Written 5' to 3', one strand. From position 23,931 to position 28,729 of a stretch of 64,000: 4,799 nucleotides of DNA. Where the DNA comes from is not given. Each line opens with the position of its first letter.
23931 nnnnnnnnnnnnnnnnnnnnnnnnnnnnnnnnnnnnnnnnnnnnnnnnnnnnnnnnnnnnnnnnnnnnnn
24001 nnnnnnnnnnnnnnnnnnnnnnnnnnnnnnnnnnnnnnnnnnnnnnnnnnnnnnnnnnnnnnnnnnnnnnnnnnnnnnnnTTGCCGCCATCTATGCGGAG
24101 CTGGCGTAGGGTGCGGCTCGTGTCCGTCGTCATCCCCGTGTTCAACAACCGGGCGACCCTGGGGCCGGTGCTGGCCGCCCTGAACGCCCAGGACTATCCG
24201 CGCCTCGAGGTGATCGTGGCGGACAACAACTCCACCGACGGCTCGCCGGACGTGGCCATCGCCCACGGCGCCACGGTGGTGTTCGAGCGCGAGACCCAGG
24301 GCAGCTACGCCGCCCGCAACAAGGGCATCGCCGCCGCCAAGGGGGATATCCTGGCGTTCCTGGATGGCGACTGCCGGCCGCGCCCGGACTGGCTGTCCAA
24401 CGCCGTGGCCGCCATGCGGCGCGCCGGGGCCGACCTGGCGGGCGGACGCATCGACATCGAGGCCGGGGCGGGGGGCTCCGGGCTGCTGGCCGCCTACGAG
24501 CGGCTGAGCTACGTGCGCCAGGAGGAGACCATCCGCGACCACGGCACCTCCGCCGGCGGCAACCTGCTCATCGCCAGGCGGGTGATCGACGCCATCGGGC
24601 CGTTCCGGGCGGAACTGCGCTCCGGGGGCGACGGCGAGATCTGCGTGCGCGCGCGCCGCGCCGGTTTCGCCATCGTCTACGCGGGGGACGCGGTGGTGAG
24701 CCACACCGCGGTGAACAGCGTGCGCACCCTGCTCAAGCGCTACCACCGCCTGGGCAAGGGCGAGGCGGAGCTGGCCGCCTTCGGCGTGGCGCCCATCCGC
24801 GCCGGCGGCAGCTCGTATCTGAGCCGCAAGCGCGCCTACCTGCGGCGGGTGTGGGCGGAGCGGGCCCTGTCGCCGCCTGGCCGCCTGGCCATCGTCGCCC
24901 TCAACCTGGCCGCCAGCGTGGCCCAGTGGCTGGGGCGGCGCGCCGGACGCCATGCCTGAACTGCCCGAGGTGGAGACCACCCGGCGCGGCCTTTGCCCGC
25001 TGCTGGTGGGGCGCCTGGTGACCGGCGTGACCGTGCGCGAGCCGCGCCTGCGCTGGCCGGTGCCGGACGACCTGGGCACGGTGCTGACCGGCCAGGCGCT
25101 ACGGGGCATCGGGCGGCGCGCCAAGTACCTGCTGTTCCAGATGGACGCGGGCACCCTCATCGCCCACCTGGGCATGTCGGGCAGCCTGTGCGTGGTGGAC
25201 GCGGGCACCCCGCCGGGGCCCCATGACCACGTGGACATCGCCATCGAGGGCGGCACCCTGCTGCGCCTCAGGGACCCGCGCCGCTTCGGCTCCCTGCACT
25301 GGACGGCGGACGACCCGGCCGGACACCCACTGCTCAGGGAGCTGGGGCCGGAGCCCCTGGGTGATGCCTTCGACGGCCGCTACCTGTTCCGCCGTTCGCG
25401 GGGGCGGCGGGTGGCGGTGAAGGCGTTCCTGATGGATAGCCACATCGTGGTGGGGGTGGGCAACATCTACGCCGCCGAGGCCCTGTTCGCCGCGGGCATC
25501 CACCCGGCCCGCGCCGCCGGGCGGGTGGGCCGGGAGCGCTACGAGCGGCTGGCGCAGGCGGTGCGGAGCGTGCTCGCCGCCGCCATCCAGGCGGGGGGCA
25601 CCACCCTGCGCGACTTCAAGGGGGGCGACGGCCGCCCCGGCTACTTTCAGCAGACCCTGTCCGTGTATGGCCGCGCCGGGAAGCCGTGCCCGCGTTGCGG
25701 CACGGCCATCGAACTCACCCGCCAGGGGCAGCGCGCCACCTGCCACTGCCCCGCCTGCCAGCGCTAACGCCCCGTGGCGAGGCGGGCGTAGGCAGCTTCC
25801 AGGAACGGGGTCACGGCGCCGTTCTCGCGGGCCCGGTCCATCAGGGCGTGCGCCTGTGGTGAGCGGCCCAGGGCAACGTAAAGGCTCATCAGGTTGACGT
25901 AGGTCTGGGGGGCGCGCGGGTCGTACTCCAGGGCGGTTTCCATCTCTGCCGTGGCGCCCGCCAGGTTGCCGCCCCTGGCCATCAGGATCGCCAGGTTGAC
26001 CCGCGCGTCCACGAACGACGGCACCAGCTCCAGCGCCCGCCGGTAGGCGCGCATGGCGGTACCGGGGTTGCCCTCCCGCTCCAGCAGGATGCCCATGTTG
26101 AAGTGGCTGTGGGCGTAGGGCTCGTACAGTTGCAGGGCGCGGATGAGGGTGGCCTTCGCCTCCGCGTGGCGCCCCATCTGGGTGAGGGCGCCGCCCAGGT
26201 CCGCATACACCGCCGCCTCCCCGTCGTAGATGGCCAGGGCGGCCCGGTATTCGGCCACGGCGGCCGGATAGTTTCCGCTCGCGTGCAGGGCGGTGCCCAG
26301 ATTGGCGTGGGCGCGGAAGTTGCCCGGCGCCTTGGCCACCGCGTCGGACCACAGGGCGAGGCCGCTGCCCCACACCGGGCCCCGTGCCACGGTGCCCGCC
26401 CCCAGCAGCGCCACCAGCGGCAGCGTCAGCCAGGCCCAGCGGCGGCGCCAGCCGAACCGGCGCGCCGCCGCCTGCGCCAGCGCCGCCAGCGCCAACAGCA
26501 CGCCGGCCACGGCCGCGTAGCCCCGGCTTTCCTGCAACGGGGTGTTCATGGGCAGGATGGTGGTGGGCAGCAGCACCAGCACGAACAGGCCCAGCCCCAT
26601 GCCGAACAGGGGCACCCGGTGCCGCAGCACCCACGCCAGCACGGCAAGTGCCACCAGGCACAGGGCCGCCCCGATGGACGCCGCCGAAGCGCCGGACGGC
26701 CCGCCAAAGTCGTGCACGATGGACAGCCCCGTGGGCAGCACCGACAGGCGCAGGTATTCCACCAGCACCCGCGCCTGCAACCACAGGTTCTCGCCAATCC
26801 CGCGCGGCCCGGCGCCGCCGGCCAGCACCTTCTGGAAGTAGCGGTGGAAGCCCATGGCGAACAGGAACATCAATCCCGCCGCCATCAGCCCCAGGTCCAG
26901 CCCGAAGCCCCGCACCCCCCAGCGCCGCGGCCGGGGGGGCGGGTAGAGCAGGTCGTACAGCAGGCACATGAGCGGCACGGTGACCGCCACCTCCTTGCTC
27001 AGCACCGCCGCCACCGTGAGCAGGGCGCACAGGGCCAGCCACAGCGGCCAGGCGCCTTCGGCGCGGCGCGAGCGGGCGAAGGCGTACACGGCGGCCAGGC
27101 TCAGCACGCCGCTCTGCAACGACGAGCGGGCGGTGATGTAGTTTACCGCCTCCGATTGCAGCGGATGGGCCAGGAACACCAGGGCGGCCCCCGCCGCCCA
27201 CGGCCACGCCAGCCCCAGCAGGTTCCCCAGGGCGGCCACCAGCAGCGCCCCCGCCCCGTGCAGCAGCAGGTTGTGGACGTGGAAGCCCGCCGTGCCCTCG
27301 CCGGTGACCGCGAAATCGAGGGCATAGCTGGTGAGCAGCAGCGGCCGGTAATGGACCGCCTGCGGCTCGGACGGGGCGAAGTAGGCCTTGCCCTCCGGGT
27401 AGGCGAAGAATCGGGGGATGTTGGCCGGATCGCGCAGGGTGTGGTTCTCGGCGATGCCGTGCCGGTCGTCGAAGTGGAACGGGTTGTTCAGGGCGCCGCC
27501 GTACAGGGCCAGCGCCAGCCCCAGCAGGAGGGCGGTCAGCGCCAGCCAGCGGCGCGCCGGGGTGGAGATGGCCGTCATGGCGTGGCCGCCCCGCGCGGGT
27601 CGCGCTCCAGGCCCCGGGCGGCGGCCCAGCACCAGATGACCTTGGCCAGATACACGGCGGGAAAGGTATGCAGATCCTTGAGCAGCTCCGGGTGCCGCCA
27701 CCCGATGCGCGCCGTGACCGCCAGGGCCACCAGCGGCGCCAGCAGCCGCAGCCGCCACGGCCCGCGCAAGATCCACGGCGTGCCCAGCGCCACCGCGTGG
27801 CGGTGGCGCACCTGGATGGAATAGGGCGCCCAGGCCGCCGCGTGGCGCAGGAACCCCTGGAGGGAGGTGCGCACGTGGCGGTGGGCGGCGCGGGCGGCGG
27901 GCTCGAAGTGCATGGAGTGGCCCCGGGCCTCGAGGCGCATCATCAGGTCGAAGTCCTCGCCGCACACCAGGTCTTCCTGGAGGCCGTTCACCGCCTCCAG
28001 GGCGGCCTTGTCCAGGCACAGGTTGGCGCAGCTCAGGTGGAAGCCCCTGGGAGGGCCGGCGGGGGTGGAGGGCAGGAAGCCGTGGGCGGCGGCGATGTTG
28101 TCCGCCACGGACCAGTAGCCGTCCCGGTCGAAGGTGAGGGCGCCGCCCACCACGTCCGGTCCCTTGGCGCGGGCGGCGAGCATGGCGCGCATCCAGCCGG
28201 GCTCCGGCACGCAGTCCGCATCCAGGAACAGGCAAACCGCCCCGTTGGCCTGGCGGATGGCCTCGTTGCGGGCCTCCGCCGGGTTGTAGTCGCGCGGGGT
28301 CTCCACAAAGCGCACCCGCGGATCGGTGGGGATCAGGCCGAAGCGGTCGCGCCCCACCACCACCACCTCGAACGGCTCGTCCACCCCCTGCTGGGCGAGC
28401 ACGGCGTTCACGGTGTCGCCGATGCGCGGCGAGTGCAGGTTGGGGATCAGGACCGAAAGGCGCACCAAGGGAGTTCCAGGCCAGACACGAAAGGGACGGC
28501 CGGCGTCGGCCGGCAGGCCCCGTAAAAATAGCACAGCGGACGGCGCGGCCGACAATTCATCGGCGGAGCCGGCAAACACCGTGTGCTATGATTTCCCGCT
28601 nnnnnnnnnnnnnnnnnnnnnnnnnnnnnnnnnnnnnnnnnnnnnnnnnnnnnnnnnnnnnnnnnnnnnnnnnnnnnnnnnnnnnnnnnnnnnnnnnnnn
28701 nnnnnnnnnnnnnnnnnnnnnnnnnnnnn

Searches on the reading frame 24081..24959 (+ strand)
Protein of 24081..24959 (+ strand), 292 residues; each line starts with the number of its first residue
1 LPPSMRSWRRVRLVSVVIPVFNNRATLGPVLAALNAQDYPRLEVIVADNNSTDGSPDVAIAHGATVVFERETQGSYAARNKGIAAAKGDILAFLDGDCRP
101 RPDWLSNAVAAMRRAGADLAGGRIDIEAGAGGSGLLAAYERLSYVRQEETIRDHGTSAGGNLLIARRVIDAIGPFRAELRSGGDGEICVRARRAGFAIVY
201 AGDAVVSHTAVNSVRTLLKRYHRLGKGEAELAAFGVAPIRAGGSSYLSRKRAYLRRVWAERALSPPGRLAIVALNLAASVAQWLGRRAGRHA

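Call 70: search_protein_families(library=pfam, proteins=[window:24081-24959:+], max_evalue=1e-8)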
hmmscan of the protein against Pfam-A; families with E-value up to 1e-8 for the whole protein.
window:24081-24959:+ (292 aa): 2 families
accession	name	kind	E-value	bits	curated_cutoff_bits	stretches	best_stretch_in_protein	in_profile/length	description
PF00535.33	Glycos_transf_2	-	2.7e-31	109.2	23.3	1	15-137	1-128/168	Glycosyl transferase family 2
PF13641.12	Glyco_tranf_2_3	-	5.2e-19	69.6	27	1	14-223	3-226/230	Glycosyltransferase like family 2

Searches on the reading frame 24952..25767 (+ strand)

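Call 70: search_protein_families(library=pfam, proteins=[window:24952-25767:+], max_evalue=1e-8)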
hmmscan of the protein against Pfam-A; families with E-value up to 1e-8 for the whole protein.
window:24952-25767:+ (271 aa): 2 families
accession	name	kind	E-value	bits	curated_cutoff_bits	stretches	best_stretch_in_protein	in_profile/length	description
PF01149.29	Fapy_DNA_glyco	-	2.1e-35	122.3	25.5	1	1-114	1-116/117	Formamidopyrimidine-DNA glycosylase N-terminal domain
PF06831.19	H2TH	-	4e-26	91.3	34.7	1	131-221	1-91/93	Formamidopyrimidine-DNA glycosylase H2TH domain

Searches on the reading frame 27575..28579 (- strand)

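Call 70: search_protein_families(library=pfam, proteins=[window:27575-28579:-], max_evalue=1e-8)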
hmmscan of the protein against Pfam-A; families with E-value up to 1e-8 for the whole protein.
window:27575-28579:- (334 aa): 2 families
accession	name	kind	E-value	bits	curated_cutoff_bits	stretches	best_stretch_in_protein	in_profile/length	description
PF00535.33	Glycos_transf_2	-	1.7e-14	54.5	23.3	1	42-153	1-120/168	Glycosyl transferase family 2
PF13641.12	Glyco_tranf_2_3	-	6.3e-13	49.7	27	1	41-251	3-228/230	Glycosyltransferase like family 2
